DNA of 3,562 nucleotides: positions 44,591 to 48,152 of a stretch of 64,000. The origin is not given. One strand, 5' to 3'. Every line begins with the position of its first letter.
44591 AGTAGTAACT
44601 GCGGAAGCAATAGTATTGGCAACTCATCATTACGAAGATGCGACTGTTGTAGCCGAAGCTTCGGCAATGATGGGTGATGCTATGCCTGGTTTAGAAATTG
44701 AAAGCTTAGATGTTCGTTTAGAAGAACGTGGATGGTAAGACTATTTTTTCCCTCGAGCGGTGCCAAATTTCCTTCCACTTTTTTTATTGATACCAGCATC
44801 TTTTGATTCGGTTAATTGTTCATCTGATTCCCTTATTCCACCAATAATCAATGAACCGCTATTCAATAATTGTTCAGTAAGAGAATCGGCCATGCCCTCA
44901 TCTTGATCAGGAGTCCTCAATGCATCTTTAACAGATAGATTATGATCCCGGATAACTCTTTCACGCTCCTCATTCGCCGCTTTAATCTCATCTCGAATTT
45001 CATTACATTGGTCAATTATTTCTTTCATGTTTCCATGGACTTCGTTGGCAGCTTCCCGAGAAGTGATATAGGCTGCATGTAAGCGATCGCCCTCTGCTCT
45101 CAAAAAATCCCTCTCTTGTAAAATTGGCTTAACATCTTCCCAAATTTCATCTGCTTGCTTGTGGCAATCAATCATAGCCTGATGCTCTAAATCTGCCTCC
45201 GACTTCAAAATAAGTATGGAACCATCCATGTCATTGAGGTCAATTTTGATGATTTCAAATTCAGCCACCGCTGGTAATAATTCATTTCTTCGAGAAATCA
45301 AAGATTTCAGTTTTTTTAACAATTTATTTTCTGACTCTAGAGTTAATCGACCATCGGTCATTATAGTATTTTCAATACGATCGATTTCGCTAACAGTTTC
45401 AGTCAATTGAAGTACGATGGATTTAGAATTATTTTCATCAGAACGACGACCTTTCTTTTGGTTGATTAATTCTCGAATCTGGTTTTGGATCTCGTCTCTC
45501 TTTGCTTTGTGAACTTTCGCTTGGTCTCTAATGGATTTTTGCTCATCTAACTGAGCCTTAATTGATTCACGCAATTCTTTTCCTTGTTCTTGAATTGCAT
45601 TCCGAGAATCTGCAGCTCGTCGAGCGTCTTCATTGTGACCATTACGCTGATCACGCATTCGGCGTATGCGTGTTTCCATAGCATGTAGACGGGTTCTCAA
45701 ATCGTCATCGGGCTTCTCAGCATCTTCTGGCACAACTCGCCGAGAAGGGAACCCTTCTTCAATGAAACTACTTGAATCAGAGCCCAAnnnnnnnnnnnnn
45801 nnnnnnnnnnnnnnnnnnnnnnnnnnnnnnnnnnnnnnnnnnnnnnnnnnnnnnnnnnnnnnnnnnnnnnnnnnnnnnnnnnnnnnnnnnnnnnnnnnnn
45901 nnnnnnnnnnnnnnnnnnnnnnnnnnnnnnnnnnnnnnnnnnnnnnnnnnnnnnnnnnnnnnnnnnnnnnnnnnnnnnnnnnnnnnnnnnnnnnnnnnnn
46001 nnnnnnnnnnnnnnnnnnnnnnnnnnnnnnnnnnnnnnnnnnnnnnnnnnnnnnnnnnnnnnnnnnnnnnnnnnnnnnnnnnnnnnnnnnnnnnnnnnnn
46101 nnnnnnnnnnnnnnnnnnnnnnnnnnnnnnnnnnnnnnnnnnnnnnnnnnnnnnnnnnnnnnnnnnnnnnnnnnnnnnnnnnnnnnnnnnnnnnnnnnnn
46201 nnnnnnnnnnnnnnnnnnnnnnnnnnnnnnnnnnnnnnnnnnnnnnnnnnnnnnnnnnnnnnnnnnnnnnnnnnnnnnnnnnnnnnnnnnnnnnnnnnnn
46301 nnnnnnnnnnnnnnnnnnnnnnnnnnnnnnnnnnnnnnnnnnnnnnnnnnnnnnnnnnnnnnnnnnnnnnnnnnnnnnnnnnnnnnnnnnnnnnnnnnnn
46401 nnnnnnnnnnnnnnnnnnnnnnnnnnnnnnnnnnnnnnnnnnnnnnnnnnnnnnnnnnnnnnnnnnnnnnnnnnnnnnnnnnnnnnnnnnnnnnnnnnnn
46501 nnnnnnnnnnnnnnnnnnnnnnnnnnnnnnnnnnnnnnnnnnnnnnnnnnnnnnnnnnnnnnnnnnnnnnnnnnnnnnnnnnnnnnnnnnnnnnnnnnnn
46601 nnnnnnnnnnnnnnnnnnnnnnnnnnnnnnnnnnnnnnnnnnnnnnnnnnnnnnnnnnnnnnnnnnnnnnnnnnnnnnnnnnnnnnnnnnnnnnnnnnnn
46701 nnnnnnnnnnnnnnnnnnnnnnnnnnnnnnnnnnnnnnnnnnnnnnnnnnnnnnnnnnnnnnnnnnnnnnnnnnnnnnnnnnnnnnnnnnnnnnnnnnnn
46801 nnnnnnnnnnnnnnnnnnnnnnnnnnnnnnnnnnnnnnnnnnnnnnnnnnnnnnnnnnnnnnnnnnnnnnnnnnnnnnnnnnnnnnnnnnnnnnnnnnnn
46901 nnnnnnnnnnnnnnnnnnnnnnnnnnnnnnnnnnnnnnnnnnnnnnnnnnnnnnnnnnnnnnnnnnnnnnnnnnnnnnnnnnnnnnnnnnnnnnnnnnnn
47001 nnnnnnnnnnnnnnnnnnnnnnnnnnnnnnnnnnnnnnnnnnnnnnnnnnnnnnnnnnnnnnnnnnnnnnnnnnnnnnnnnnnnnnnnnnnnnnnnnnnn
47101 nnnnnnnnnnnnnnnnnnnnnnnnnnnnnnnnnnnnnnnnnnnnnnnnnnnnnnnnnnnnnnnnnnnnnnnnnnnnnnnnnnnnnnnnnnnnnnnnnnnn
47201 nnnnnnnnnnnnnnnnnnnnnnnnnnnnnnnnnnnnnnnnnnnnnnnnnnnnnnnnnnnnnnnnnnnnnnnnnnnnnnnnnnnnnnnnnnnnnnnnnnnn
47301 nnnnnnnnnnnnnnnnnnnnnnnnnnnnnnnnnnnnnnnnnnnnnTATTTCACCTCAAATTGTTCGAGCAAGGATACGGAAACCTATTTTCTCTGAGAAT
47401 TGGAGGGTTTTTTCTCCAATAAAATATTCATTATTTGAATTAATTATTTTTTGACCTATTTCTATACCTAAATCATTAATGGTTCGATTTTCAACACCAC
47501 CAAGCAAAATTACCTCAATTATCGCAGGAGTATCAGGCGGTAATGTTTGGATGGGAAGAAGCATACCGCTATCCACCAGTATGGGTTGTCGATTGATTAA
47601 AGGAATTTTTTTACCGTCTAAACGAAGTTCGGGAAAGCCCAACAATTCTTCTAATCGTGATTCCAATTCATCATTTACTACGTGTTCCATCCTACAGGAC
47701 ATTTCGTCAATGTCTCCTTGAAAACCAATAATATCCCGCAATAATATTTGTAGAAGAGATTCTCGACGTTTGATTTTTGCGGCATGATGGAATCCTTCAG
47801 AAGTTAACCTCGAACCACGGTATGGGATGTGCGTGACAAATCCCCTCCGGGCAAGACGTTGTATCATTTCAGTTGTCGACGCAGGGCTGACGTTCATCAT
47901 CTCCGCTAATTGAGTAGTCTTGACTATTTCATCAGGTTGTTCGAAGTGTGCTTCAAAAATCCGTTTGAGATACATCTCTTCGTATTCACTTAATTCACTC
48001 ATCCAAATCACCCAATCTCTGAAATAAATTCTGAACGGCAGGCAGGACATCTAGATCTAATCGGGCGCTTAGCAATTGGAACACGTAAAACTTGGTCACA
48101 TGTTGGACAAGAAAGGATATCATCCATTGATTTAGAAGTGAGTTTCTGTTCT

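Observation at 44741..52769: Divergent two-operon locus: four coiled-coil paralogs, a polytopic membrane protein, a DtxR-family regulator and a zinc-ribbon-tailed surface protein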

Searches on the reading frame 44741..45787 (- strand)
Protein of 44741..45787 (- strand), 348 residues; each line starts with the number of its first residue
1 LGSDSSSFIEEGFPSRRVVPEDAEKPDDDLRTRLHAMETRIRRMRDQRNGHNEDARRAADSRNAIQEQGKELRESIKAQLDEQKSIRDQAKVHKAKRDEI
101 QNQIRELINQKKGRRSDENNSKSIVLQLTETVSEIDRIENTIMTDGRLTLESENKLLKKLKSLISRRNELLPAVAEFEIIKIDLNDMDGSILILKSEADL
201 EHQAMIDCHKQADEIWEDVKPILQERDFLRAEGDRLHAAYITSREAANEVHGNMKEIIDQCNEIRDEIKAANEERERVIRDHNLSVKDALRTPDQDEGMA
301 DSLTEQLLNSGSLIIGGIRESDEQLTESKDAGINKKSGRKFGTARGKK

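Call 3: search_protein_families(library=pfam, proteins=[window:44741-45787:-], max_evalue=0.1)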
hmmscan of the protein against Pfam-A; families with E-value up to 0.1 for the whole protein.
window:44741-45787:- (348 aa): 3 families
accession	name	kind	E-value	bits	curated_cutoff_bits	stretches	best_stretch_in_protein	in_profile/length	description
PF23435.1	DUF7121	-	0.0025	17.7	29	1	42-265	42-258/307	Family of unknown function (DUF7121)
PF06385.17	Baculo_LEF-11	-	0.041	14.8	22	1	97-171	4-72/93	Baculovirus LEF-11 protein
PF12732.12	YtxH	-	0.079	13.9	37.5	0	67-112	21-67/71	YtxH-like protein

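Call 4: search_protein_families(library=ncbifam, proteins=[window:44741-45787:-], max_evalue=0.1)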
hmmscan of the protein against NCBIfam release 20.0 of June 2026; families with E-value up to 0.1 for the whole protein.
window:44741-45787:- (348 aa): 2 families
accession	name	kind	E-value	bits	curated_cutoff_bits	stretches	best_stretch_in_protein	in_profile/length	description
TIGR02168.1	SMC_prok_B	equivalog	4.2e-05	21.5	567.35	1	28-158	829-963/1181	chromosome segregation protein SMC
NF045780.1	TrlF_fam_ATP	equivalog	0.023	13.4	350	1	23-329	424-776/944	TrlF family AAA-like ATPase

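Call 65: search_protein_families(library=padloc, proteins=[window:44741-45787:-], max_evalue=0.01)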
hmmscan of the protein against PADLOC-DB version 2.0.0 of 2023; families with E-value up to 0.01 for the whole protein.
window:44741-45787:- (348 aa): 0 families

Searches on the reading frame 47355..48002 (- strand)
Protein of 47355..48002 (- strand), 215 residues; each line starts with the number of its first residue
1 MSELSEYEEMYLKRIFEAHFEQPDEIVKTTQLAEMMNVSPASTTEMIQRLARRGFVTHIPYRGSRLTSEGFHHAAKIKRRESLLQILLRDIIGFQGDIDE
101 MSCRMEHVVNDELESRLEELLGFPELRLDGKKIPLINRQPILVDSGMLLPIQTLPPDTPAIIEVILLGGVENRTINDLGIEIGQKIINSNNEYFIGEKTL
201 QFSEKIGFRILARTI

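Call 3: search_protein_families(library=pfam, proteins=[window:47355-48002:-], max_evalue=0.1)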
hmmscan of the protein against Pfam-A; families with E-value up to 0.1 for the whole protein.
window:47355-48002:- (215 aa): 12 families
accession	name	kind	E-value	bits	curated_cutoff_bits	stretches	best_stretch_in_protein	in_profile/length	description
PF01325.25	Fe_dep_repress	-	1.8e-16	60.5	26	1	4-63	2-59/60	Iron dependent repressor, N-terminal DNA binding domain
PF02742.21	Fe_dep_repr_C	-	2.4e-15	56.7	27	1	67-134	1-69/70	Iron dependent repressor, metal binding and dimerisation domain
PF01047.28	MarR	-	1.4e-06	28.5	24.6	1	28-57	19-48/59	MarR family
PF12802.13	MarR_2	-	0.0014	19.2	27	1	23-59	18-53/61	MarR family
PF21984.2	DnaD_N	-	0.0031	18.1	27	1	4-57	14-66/101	DnaD N-terminal domain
PF09202.17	Rio2_N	-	0.0037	18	27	1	24-72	22-72/82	Rio2, N-terminal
PF13545.12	HTH_Crp_2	-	0.0039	17.5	27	1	28-57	24-53/70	Crp-like helix-turn-helix domain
PF13412.12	HTH_24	-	0.0043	17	21.9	1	30-57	21-48/48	Winged helix-turn-helix DNA-binding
PF02082.26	Rrf2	-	0.0045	17.6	30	1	22-58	19-55/132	Iron-dependent Transcriptional regulator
PF00392.27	GntR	-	0.0093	16.1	27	1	23-64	20-62/64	Bacterial regulatory proteins, gntR family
PF09339.16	HTH_IclR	-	0.0097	16.1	22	1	28-58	20-50/52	IclR helix-turn-helix domain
PF01978.25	TrmB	-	0.051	13.9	25.6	1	28-60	24-56/68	Sugar-specific transcriptional regulator TrmB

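Call 4: search_protein_families(library=ncbifam, proteins=[window:47355-48002:-], max_evalue=0.1)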
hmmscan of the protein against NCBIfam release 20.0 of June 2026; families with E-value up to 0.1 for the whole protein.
window:47355-48002:- (215 aa): 9 families
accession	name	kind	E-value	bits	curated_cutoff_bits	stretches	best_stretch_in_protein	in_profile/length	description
NF047407.1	TransRegMntRTherm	equivalog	2.2e-23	83.1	350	1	3-135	5-142/227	manganese-dependent transcriptional regulator MntR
NF053665.1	TransRegDtxRActin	equivalog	4.4e-15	55.8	290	1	5-137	5-136/233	iron-dependent transcriptional repressor DtxR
NF003025.0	PRK03902.1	equivalog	5.4e-12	45.9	138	1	9-123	7-119/142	transcriptional regulator MntR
NF008273.0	PRK11050.1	equivalog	1.3e-11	44.4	153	1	27-112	55-140/156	manganese-binding transcriptional regulator MntR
TIGR02812.1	fadR_gamma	equivalog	0.012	15.3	249.2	1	8-57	12-61/235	fatty acid metabolism transcriptional regulator FadR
NF040939.2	trans_reg_lrs14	equivalog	0.031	14.3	90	1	24-59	34-69/103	Lrs14 family HTH-type transcriptional regulator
NF003444.0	PRK04984.1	equivalog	0.046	13.2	189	1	8-57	13-62/239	fatty acid metabolism transcriptional regulator FadR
TIGR02018.2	his_ut_repres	equivalog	0.092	12.1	220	0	12-73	9-70/226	histidine utilization transcriptional repressor HutC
TIGR00738.1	rrf2_super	superfamily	0.095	12.6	73.3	0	22-59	20-58/132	Rrf2 family transcriptional regulator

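Call 55: search_solved_structures(query=window:47355-48002:-, max_evalue=0.00001, show_alignments=3)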
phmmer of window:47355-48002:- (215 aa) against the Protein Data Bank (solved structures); distinct sequences matched with E-value up to 0.00001: 31.
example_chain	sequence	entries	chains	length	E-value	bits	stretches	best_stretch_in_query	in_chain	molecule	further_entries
8pvt_A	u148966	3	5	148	2.3e-17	66.6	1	5-137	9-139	Iron dependent repressor, putative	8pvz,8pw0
5zr4_A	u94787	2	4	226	1.1e-14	57.8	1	10-137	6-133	Metal-dependent transcriptional regulator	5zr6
7b24_A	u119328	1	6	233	6.6e-13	52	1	1-137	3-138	DtxR family iron (Metal) dependent repressor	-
7b1v_A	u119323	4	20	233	8.9e-13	51.6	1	1-138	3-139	DtxR family iron (Metal) dependent repressor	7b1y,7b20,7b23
6o5c_A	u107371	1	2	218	1.1e-12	51.3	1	4-141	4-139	Putative metal-dependent transcriptional regulator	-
7b25_A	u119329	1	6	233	2.2e-12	50.3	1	1-138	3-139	DtxR family iron (Metal) dependent repressor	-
1g3y_A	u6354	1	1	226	3.1e-12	49.8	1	2-126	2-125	DIPHTHERIA TOXIN REPRESSOR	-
1fx7_A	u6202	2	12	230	4.8e-12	49.2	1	1-164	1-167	IRON-DEPENDENT REPRESSOR IDER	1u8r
3glx_A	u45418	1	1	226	5.5e-12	49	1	2-134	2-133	Diphtheria toxin repressor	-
5cvi_A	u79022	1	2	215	5.8e-12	48.9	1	8-141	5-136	SloR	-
1bi0_A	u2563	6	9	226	6e-12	48.9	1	2-126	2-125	DIPHTHERIA TOXIN REPRESSOR | DIPHTHERIA TOX REPRESSOR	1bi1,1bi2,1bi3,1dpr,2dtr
1fwz_A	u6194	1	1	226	6.4e-12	48.8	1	2-131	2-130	DIPHTHERIA TOXIN REPRESSOR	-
1p92_A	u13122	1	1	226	8.1e-12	48.5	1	2-126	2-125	Diphtheria toxin repressor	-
1c0w_A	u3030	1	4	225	1.2e-11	47.9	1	4-126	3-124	DIPHTHERIA TOXIN REPRESSOR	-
1b1b_A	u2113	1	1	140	1.6e-11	47.5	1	1-134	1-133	PROTEIN (IRON DEPENDENT REGULATOR)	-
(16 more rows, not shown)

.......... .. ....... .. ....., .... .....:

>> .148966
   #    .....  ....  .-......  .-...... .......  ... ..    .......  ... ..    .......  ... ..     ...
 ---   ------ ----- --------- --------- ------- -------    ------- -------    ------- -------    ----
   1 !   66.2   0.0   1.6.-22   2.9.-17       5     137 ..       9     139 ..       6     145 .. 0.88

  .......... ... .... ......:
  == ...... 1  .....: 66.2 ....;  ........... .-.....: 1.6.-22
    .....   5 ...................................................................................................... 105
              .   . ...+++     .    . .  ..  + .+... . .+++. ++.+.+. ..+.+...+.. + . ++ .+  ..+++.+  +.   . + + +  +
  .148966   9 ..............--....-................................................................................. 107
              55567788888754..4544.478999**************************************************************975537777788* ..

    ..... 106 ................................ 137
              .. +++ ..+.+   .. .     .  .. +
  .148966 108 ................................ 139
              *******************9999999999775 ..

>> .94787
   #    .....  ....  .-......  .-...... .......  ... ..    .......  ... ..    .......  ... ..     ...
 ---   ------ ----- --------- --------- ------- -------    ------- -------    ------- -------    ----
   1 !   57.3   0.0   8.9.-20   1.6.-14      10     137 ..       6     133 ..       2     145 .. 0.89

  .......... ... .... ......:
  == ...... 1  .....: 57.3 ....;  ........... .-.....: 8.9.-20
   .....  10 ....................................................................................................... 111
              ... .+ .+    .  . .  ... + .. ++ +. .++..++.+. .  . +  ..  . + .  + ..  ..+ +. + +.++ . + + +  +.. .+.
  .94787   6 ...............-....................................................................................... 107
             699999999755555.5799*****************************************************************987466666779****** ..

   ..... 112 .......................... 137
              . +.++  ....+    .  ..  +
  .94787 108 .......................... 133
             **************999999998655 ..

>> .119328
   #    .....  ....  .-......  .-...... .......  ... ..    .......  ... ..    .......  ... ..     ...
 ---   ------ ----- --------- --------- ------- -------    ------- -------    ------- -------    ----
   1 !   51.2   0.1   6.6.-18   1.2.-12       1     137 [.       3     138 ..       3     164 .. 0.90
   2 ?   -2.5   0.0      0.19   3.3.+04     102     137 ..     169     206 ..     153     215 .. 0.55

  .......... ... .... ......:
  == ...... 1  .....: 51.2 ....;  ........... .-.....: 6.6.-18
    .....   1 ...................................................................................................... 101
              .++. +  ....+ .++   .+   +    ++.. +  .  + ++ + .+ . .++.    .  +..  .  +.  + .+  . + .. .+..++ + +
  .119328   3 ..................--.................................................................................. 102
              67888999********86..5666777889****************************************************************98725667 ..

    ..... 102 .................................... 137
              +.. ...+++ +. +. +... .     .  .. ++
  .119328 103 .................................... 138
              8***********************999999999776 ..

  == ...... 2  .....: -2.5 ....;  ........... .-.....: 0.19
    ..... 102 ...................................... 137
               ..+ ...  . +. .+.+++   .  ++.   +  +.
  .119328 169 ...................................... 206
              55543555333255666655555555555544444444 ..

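Call 65: search_protein_families(library=padloc, proteins=[window:47355-48002:-], max_evalue=0.01)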
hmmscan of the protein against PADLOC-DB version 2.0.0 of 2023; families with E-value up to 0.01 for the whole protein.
window:47355-48002:- (215 aa): 0 families
